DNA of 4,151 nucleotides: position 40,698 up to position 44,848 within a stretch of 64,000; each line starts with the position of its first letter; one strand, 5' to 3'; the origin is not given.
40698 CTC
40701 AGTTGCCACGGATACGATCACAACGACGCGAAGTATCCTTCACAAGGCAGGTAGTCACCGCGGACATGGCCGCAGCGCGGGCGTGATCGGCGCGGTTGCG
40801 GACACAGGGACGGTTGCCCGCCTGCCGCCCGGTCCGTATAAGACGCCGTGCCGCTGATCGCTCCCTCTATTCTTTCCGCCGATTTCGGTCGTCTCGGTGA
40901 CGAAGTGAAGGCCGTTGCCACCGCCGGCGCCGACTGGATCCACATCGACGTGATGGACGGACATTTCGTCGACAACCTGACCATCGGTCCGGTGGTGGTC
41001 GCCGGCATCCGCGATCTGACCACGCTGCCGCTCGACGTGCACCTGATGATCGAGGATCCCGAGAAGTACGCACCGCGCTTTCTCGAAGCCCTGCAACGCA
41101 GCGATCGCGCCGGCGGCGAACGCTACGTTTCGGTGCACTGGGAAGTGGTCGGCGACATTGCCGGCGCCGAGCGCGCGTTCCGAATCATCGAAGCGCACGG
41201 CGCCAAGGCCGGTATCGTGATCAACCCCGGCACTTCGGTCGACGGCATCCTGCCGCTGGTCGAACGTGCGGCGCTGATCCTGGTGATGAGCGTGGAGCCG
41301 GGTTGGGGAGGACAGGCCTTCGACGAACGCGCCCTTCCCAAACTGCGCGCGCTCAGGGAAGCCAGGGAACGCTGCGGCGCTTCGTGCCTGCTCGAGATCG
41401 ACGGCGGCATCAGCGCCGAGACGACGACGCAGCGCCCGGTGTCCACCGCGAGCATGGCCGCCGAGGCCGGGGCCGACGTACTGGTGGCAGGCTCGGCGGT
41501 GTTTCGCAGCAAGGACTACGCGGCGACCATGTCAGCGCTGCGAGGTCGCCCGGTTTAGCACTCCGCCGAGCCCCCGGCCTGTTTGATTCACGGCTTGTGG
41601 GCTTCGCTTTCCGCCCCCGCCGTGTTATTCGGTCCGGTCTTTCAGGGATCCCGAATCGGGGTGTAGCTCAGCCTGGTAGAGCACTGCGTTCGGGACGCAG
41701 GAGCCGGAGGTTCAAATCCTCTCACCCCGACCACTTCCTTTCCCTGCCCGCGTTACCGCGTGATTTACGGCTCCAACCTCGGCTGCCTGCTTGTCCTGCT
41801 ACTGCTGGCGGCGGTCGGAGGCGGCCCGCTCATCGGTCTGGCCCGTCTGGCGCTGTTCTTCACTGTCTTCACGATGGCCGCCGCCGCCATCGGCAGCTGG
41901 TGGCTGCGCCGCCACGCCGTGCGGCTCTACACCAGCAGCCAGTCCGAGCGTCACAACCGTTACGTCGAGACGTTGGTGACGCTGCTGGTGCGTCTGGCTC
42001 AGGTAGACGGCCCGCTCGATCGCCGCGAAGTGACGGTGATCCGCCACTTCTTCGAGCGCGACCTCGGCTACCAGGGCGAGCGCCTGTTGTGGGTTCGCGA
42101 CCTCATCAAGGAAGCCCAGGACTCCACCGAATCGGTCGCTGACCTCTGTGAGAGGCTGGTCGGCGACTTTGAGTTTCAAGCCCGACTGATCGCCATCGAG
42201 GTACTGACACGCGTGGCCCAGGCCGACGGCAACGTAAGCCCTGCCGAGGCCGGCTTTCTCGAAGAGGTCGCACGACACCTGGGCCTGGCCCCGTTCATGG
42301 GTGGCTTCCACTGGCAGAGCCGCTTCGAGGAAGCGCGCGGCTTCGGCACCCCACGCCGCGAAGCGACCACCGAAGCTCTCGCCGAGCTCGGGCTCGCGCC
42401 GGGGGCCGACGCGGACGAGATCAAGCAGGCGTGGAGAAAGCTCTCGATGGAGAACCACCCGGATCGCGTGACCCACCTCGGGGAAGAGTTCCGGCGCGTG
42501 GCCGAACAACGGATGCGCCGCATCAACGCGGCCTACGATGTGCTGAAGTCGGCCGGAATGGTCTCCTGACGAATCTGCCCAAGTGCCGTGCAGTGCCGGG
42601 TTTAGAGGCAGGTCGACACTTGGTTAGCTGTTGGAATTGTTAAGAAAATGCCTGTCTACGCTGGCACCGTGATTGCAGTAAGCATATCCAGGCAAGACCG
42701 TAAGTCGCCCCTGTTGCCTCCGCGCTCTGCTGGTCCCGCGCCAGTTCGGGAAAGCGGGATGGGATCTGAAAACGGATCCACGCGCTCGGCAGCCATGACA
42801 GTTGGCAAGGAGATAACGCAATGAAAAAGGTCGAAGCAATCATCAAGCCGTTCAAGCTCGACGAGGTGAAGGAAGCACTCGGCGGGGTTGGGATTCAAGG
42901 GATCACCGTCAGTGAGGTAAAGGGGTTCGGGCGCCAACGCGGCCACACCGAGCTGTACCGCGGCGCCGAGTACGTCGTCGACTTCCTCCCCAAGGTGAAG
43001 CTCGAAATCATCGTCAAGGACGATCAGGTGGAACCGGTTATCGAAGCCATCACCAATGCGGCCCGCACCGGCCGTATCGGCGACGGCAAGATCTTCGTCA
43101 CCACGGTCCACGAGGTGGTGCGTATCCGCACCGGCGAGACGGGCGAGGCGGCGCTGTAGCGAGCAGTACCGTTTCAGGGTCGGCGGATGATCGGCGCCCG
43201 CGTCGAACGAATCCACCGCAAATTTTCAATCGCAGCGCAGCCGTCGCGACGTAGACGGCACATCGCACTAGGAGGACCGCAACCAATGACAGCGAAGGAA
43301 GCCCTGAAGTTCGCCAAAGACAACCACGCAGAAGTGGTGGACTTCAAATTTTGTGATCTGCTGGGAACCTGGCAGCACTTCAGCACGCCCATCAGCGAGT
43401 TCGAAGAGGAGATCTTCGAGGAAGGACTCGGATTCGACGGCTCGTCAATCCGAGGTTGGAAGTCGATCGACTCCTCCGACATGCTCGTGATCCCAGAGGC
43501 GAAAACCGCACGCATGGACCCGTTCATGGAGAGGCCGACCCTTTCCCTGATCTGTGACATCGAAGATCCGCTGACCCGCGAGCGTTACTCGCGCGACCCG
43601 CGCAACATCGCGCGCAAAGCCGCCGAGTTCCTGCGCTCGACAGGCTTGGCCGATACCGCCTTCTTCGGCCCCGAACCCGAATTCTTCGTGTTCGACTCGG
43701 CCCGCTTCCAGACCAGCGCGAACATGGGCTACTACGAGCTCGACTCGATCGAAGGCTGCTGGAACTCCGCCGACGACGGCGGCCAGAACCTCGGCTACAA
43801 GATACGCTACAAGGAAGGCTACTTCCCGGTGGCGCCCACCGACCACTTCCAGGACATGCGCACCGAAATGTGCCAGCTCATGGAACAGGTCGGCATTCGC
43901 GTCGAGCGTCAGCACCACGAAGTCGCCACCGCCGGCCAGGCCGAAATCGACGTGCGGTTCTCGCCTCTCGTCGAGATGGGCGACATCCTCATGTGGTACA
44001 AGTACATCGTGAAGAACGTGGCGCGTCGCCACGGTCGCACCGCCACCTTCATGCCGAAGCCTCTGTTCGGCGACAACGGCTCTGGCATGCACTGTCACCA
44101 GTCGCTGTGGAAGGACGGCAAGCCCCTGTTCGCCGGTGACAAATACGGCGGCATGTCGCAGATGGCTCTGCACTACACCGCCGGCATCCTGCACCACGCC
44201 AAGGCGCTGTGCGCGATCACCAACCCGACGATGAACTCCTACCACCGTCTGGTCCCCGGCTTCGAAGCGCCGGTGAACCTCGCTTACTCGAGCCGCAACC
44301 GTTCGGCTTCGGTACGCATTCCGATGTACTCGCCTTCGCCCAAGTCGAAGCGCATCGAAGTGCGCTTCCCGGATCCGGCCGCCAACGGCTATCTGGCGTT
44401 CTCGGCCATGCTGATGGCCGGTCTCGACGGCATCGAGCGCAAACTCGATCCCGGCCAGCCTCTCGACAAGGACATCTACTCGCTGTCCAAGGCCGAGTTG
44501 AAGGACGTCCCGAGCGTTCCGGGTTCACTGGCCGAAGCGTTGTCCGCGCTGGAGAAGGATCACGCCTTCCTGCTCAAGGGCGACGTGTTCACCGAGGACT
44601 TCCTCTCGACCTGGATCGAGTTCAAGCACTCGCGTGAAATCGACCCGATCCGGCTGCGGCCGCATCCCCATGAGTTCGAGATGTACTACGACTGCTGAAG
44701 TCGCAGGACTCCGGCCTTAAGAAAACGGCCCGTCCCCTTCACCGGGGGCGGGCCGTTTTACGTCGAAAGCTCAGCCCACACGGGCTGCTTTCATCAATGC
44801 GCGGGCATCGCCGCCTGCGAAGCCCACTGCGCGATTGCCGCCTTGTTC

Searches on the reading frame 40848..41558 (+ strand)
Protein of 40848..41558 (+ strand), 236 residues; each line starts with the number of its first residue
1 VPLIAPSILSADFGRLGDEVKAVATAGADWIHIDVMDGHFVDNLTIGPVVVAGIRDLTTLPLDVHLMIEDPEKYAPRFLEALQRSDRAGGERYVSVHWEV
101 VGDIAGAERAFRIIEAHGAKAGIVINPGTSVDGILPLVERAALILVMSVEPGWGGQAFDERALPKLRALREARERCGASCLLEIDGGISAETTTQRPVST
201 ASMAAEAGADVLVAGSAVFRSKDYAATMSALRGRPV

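Call 18: search_protein_families(library=pfam, proteins=[window:40848-41558:+], max_evalue=0.01)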
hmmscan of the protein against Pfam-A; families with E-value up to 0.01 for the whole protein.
window:40848-41558:+ (236 aa): 1 family
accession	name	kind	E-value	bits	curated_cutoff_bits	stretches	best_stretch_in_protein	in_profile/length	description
PF00834.25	Ribul_P_3_epim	-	2.1e-64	217.1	21.1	1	4-219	2-198/198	Ribulose-phosphate 3 epimerase family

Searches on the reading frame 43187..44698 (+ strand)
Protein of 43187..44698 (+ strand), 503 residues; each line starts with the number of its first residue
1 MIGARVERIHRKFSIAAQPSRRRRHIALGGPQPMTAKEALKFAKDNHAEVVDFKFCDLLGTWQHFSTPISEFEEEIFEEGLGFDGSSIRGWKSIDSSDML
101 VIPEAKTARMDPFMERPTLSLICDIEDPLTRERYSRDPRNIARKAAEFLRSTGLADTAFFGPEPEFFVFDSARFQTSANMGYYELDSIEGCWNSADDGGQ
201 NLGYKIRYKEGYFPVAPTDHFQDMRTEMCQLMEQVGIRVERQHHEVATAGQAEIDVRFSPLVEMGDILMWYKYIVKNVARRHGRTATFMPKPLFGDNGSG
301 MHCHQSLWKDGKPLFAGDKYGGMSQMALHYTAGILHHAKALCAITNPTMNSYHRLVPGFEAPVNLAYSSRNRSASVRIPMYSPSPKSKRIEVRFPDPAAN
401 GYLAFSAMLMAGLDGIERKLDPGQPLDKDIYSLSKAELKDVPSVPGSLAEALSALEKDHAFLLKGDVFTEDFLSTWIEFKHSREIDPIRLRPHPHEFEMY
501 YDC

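Call 18: search_protein_families(library=pfam, proteins=[window:43187-44698:+], max_evalue=0.01)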
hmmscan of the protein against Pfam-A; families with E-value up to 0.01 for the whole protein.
window:43187-44698:+ (503 aa): 2 families
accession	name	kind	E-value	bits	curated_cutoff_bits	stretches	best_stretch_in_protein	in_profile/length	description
PF00120.29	Gln-synt_C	-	4.7e-135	450.5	24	1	136-500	2-344/344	Glutamine synthetase, catalytic domain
PF03951.24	Gln-synt_N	-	2.2e-30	104.5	33.4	1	48-128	2-82/82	Glutamine synthetase, beta-Grasp domain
